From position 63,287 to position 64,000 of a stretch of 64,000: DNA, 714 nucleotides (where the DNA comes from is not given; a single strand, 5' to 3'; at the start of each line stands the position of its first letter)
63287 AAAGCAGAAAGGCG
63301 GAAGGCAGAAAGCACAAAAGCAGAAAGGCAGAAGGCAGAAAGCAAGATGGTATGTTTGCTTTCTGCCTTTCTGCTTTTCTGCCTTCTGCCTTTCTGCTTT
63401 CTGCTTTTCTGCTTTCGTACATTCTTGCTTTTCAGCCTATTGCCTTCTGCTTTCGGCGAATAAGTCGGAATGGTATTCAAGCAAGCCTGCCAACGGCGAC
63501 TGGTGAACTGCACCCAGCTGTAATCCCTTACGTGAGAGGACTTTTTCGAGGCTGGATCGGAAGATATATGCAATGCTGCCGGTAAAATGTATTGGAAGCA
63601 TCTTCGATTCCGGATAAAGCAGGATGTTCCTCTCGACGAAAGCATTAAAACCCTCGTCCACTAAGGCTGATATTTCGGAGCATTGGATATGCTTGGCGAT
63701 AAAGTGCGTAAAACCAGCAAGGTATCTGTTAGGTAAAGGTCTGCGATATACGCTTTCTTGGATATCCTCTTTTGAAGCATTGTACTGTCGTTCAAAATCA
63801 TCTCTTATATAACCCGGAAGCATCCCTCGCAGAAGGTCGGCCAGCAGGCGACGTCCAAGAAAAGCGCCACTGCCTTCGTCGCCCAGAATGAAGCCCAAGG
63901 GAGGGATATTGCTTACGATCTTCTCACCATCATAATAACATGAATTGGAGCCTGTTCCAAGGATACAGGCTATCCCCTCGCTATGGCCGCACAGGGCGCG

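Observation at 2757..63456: Abundant family of nested palindromic intergenic elements with a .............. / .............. core and heptad-repeat arms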

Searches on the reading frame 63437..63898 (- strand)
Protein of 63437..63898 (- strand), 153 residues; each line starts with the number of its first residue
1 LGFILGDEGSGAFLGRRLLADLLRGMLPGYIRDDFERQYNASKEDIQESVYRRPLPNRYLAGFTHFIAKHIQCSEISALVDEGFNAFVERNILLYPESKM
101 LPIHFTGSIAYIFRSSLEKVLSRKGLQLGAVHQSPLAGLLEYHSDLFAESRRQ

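Call 11: search_protein_families(library=pfam, proteins=[window:63437-63898:-])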
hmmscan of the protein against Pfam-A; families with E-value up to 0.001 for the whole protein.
window:63437-63898:- (153 aa): 0 families

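Call 60: search_protein_families(library=pfam, proteins=[window:63437-63898:-], max_evalue=0.01)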
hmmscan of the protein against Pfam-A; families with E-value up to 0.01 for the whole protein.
window:63437-63898:- (153 aa): 0 families

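Call 72: find_encoding_contigs(protein=window:63437-63898:-, flank=10000, max_places=4)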
Protein window:63437-63898:- (153 aa): no gene with exactly this product is on record in the collection.
